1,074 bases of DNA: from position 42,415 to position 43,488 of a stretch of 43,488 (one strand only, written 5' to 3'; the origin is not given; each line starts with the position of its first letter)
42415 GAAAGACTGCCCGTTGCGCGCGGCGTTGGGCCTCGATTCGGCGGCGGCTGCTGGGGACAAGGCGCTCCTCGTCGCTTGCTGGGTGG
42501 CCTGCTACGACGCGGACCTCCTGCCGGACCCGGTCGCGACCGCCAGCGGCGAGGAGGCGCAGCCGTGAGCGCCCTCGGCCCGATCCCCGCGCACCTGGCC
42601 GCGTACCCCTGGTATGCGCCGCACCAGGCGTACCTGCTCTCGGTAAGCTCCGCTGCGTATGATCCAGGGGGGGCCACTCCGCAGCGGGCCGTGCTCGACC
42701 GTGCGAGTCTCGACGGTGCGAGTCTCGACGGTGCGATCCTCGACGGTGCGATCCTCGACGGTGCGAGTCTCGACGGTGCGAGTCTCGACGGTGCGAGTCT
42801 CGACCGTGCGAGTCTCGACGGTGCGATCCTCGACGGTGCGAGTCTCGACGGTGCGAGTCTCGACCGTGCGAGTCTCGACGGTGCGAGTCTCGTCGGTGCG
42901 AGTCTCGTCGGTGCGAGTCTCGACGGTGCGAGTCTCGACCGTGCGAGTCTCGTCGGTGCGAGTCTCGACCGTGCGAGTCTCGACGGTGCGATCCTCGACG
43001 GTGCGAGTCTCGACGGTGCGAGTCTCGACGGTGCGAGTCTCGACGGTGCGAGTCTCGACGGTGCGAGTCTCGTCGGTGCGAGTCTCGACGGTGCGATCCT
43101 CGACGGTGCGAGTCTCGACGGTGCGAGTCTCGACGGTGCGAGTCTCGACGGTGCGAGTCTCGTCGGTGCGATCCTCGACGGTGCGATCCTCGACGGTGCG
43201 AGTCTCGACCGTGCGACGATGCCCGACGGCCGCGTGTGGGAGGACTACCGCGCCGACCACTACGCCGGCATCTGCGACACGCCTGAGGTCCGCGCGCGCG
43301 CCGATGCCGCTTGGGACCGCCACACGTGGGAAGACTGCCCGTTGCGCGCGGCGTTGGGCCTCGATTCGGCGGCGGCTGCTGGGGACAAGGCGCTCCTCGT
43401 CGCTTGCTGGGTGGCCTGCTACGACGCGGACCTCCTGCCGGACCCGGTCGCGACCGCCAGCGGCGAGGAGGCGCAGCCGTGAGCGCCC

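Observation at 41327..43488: Opposite-strand moron between terS and terL carrying a five-gene cassette built around two tandem pentapeptide-repeat proteins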

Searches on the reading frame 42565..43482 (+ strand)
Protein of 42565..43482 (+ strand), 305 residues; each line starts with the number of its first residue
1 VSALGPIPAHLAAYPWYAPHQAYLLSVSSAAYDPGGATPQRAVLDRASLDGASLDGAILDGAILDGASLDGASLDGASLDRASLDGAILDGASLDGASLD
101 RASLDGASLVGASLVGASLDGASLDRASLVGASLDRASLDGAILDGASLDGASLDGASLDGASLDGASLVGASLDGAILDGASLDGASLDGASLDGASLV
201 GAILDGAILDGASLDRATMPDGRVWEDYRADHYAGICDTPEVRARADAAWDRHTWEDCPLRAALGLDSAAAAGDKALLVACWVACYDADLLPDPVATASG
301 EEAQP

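Call 8: search_protein_families(library=pfam, proteins=[window:42565-43479:+], max_evalue=0.01)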
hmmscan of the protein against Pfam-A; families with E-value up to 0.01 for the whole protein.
window:42565-43479:+ (305 aa): 3 families
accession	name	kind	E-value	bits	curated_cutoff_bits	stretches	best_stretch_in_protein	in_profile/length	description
PF00805.28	Pentapeptide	-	6.4e-41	137.9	20.2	5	142-181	1-40/40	Pentapeptide repeats (8 copies)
PF13576.12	Pentapeptide_3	-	3.8e-21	75.5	27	3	98-98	48-48/48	Pentapeptide repeats (9 copies)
PF13599.13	Pentapeptide_4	-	1.6e-08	34.9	38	1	90-157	9-76/78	Pentapeptide repeat region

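Call 12: find_encoding_contigs(protein=window:42565-43482:+, flank=10000)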
Protein window:42565-43482:+ (305 aa): no gene with exactly this product is on record in the collection.

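Call 20: search_dna_similar(query=window:42565-43479:+, collection=phages, mode=protein, max_rows=30, max_evalue=0.001)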
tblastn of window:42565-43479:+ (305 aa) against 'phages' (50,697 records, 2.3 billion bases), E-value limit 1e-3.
Records with a match: 174; places in all: 603; records where one place covers at least 80% of the query: 1.
Best place of each record, by identity: 60-80% 2; <60% 172.
By first word of the organism name: Mycobacterium 88; Staphylococcus 37; Ralstonia 8; Microcystis 6; Listeria 5; Lactobacillus 4; Caulobacter 3; Pseudomonas 3; Edwardsiella 3; Synechococcus 2; and 11 more.
By host as written in the record: Mycobacterium smegmatis mc2 155 58; Staphylococcus aureus 21; Mycobacterium smegmatis mc2155 15; Mycobacterium smegmatis mc#155 11; - 7; Staphylococcus carnosus TM300 5; Ralstonia solanacearum PS025 4; Listeria monocytogenes 4; and 33 more.
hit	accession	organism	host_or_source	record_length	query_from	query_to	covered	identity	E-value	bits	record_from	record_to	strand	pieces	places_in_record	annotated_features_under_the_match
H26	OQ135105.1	Caulobacter phage BL94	Caulobacter vibrioides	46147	13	257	80%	51.0%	4e-26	206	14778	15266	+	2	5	BL94_gp020: pentapeptide repeat family protein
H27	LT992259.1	Yersinia phage fEV-1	-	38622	53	218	54%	62.2%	4e-16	164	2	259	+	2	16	none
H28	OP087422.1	Ralstonia phage BHDT_So9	Ralstonia solanacearum PS025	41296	22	219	65%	51.6%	3e-15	144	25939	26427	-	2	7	putative pentapeptide repeat protein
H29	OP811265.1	Ralstonia phage BHDTSo81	Ralstonia solanacearum PS025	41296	22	219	65%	51.6%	3e-15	144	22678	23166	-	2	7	putative pentapeptide repeat protein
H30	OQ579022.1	Ralstonia phage BHDT8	Ralstonia solanacearum PS025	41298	22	219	65%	51.6%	3e-15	144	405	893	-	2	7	pentapeptide repeat family protein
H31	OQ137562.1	Caulobacter phage RapA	Caulobacter vibrioides CB15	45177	63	257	64%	51.8%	3e-36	143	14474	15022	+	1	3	RapA_gp021: pentapeptide repeat family protein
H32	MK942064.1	Caulobacter phage Jess A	Caulobacter vibrioides CB15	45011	43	219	51%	62.4%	3e-26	163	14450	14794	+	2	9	pentapeptide repeat protein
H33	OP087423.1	Ralstonia phage DLDT_So2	Ralstonia solanacearum PS025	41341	44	214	56%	53.8%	5e-22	102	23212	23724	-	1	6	putative pentapeptide repeat protein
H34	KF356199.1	Microcystis phage MaMV-DC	Microcystis aeruginosa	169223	32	220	62%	48.7%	1e-22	103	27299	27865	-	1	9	pentapeptide repeats family protein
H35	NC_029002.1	Microcystis phage MaMV-DC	Microcystis aeruginosa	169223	32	220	62%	48.7%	1e-22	103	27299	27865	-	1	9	pentapeptide repeats family protein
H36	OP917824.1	Pseudomonas phage Amjad_SA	Pseudomonas alcaligenes BBS_2079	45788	38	199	53%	54.9%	5e-22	102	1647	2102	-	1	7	hypothetical protein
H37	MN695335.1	Synechococcus phage B23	Synechoccus sp.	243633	51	215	54%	53.5%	9e-13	147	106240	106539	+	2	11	pentapeptide repeat family protein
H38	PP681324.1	Microcystis phage MaMV-DL02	Microcystis aeruginosa FACHB524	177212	38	221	60%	47.3%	1e-20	97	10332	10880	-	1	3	hypothetical protein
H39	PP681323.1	Microcystis phage MaMV-DL01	Microcystis aeruginosa FACHB524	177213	38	221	60%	47.3%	1e-20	97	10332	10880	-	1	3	hypothetical protein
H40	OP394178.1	Cyanophage MaMV-DH01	Cyanobacteria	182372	38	221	60%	47.3%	1e-20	97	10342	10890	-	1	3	hypothetical protein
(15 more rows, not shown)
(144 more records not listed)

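Call 21: get_annotated_region(hit=H26, flank=4000)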
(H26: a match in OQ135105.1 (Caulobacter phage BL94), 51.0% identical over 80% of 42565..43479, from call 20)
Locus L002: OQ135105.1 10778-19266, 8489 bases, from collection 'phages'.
description: Caulobacter phage BL94, complete genome.
organism: Caulobacter phage BL94 (NCBI taxid 3020397)
taxonomy: Viruses; Duplodnaviria; Heunggongvirae; Uroviricota; Caudoviricetes; Rauchvirus
host: Caulobacter vibrioides; source: -; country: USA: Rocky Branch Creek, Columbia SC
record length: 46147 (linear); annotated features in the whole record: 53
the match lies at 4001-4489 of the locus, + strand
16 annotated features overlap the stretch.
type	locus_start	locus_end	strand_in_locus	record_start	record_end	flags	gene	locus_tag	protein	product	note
CDS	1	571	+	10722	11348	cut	BL94_gp015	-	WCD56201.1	hypothetical protein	-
CDS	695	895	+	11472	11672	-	BL94_gp016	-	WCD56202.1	hypothetical protein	-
CDS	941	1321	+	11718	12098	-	BL94_gp017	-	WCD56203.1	hypothetical protein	-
CDS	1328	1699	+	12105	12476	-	BL94_gp018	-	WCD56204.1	hypothetical protein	-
CDS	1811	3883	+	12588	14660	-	BL94_gp019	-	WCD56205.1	DNA polymerase I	-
CDS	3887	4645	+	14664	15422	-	BL94_gp020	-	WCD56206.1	pentapeptide repeat family protein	-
CDS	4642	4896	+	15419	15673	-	BL94_gp021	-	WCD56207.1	hypothetical protein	-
CDS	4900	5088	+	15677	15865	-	BL94_gp022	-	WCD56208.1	hypothetical protein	-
CDS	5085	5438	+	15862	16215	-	BL94_gp023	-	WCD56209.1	hypothetical protein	-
CDS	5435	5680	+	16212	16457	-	BL94_gp024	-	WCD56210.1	hypothetical protein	-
CDS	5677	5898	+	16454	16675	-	BL94_gp025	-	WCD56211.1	hypothetical protein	-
CDS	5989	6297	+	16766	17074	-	BL94_gp026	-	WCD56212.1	hypothetical protein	-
CDS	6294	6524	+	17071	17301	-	BL94_gp027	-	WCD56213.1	hypothetical protein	-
CDS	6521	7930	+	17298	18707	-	BL94_gp028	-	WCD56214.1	DNA helicase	-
CDS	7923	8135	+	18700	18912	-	BL94_gp029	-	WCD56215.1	hypothetical protein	-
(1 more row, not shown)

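Call 25: search_protein_families(library=phrogs, proteins=[window:42565-43479:+], max_evalue=0.01)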
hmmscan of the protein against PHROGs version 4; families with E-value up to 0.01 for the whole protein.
window:42565-43479:+ (305 aa): 7 families
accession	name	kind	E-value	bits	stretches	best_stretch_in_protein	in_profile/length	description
phrog_31265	-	unknown function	8.9e-32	112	4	71-187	33-149/264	-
phrog_923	-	unknown function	1.5e-26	93.5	2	41-140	791-887/990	-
phrog_7713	-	unknown function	1.4e-24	86.8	4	126-174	29-77/103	-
phrog_15350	-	unknown function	5.8e-17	62.7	1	46-228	94-276/494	-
phrog_12514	-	unknown function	1.1e-08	35.8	1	94-201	136-243/287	-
phrog_30240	-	unknown function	2.2e-05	24.5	1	50-147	171-268/438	-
phrog_31567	-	unknown function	3.2e-05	24.9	0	134-173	35-74/151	-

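Call 39: predict_structure(protein=window:42565-43479:+)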
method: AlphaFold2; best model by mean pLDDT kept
length: 305 residues; sequences in the alignment: 1
mean_pLDDT: 73.4   pTM: 0.65
mean pLDDT of the five models: 73.4, 59.8, 47.8, 39.9, 37.1
residues with pLDDT >= 90: 148; 70-90: 36; 50-70: 28; < 50: 93
segments of 3 or more residues with pLDDT < 50: 1-6, 18-22, 24-40, 248-281, 283-305
pLDDT, mean of each block of 10 residues (from residue 1): 44 52 42 37 81 91 93 96 97 98 98 98 98 98 98 98 97 97 93 92 82 80 72 53 48 41 37 41 41 30 29
secondary structure, 60 per line:
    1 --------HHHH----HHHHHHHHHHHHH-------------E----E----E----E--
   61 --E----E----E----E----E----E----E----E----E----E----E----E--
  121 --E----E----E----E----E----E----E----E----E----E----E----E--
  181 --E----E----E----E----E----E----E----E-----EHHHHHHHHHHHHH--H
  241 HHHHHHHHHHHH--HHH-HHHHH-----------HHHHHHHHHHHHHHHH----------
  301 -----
elements in order: H9-12 H17-29 H225-237 H240-252 H259-263 H275-290

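Call 42: search_solved_structures(query=window:42565-43479:+, max_evalue=0.001)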
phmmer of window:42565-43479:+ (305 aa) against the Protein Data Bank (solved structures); distinct sequences matched with E-value up to 0.001: 22.
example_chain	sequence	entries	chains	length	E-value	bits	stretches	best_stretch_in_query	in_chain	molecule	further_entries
4yfo_A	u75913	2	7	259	4.4e-31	111.7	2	98-214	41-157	beta1_ex1 | 6beta1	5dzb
5dn0_A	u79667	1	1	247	1.2e-30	110.2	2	84-218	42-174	beta1 t1555 loop variant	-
5di5_A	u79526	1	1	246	3.8e-27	98.8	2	84-215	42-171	beta1 t801 loop variant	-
4yei_A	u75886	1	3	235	2.3e-26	96.2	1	38-217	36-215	beta1mut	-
5dns_A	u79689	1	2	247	6.1e-26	94.8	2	92-205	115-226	t1428 beta1 loop design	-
4yc5_A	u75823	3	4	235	1.4e-25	93.6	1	38-217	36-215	beta1 | beta1 protein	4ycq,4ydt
5dqa_A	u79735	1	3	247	1.7e-25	93.3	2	105-194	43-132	t3284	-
2j8k_A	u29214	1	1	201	6.4e-24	88.2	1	44-148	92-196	NP275-NP276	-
3du1_X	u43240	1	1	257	8.8e-24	87.7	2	35-193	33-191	All3740 protein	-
5dra_A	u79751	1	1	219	4.3e-22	82.2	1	49-205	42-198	3beta1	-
2j8i_A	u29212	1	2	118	2.8e-13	53.2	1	73-149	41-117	NP275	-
2o6w_A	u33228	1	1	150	4.3e-11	46.1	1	103-190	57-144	Repeat Five Residue (Rfr) protein or pentapeptide repeat protein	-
2bm4_A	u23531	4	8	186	9.2e-09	38.4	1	40-180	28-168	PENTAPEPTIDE REPEAT FAMILY PROTEIN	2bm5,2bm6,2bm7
2f3l_A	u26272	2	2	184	1.6e-08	37.6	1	97-211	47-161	RFR-Domain | pentapeptide repeat protein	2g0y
3pss_A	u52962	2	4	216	3.7e-08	36.4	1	46-199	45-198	Qnr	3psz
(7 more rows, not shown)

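Call 44: fold_search(model_id=the predicted structure, library=pdb)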
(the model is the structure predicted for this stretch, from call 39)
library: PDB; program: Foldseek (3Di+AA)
matches with E <= 10: 322; with E <= 0.001: 51
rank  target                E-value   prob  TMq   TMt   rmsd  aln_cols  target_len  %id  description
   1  3du1                  3.0e-15  1.00  0.46  0.58   5.6       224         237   38  The 2.0 Angstrom Resolution Crystal Structure of HetL, a Pentapeptide Repeat Protein involved in Heterocyst Differentiat (released 2008-11-11)
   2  5dqa_C                2.2e-14  1.00  0.39  0.52   7.0       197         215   42  t3284 loop variant of beta1 (released 2016-08-31)
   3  4yei_A                3.7e-14  1.00  0.50  0.69   6.3       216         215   37  Beta1mut synthetic solenoid protein (released 2016-03-09)
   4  5dqa_A                6.5e-14  1.00  0.31  0.41   7.5       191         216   42  t3284 loop variant of beta1 (released 2016-08-31)
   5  2j8k                  9.9e-14  1.00  0.26  0.40  10.2       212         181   35  Structure of the fusion of NP275 and NP276, pentapeptide repeat proteins from Nostoc punctiforme (released 2006-12-07)
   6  4yfo                  1.7e-13  1.00  0.57  0.75   0.9       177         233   45  beta1_ex1 (released 2016-03-16)
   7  4yc5                  2.0e-13  1.00  0.49  0.70   5.2       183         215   43  Beta1 synthetic solenoid protein (released 2016-03-09)
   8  5dn0                  4.3e-13  1.00  0.39  0.51   7.1       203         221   40  t1555 loop variant (released 2016-08-31)
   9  5dns_A                5.4e-13  1.00  0.40  0.53   6.8       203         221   40  t1428 loop variant in P3221 (released 2016-09-28)
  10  4ycq                  5.7e-13  1.00  0.50  0.83   2.7       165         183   47  Beta1 synthetic solenoid protein (released 2016-03-09)
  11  5di5                  5.5e-11  1.00  0.50  0.79   2.7       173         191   45  beta1 t801 loop variant in P3221 (released 2016-08-31)
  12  5dns_B                1.4e-10  1.00  0.34  0.49   7.4       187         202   43  t1428 loop variant in P3221 (released 2016-09-28)
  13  5dra                  6.5e-09  1.00  0.31  0.48   9.0       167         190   40  t3284 loop variant of beta1 (released 2016-08-31)
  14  2xtx_A                4.5e-08  1.00  0.29  0.41   9.5       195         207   20  Structure of QnrB1 (M102R-Trypsin Treated), a plasmid-mediated fluoroquinolone resistance protein (released 2010-10-20)
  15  2bm5_A                7.2e-08  1.00  0.24  0.39  12.3       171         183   24  The Structure of MfpA (Rv3361c, P21 Crystal form). The Pentapeptide Repeat Protein from Mycobacterium tuberculosis Fol (released 2005-06-07)
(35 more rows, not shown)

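Call 47: search_protein_families(library=padloc, proteins=[window:42565-43479:+], max_evalue=0.01)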
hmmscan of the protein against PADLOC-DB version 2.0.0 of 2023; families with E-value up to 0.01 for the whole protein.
window:42565-43479:+ (305 aa): 0 families

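Call 48: search_protein_families(library=ncbifam, proteins=[window:42565-43479:+], max_evalue=0.01)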
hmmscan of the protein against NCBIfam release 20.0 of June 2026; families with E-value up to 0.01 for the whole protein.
window:42565-43479:+ (305 aa): 14 families
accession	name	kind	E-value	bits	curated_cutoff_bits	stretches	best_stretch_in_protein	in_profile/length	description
NF011743.0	PRK15196.1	equivalog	7.7e-27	94.1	354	2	44-178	174-308/350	type III secretion system effector PipB2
NF047416.1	penta_HetL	equivalog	1.1e-24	87.2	260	2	40-184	71-218/218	heterocyst differentiation pentapeptide repeat protein HetL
NF052603.1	penta_Alr5209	equivalog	2e-18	66.6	125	3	139-218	20-99/113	Alr5209 family pentapeptide repeat protein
NF011744.0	PRK15197.1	equivalog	2.2e-16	59.9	274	3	92-177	179-265/291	SPI-2 type III secretion system effector PipB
NF000349.1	mfpA_AE000516.2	equivalog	1.9e-11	44.1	360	2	94-178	79-163/183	pentapeptide repeat protein MfpA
NF012152.0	penta_rpt_QnrC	exception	2.1e-11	44.2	500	2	43-157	73-187/221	QnrC family quinolone resistance pentapeptide repeat protein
NF012151.0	penta_rpt_QnrAS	exception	3.1e-08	33.9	490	1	45-180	34-170/218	QnrAS family quinolone resistance pentapeptide repeat protein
NF033086.2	penta_rpt_Qnr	equivalog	1.9e-06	27.8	240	1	54-204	38-188/211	Qnr family pentapeptide repeat protein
NF000071.4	penta_rpt_QnrA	exception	3.9e-06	26.8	450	1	60-198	50-188/218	QnrA family quinolone resistance pentapeptide repeat protein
NF000056.3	penta_rpt_QnrS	exception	1e-05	25.3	460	1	79-208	54-183/218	QnrS family quinolone resistance pentapeptide repeat protein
NF000139.2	penta_rpt_QnrD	exception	1.5e-05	25.1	425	0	121-227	32-139/214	QnrD family quinolone resistance pentapeptide repeat protein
NF000421.1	penta_rpt_QnrVC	exception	3.7e-05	23.8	460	1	53-192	43-182/218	QnrVC family quinolone resistance pentapeptide repeat protein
NF038182.1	penta_rpt_SmQnr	exception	0.00015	21.7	460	0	126-196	129-199/215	SmQnr family pentapeptide repeat protein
NF000420.1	penta_rpt_QnrB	exception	0.0025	17.9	460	0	97-177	8-99/214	QnrB family quinolone resistance pentapeptide repeat protein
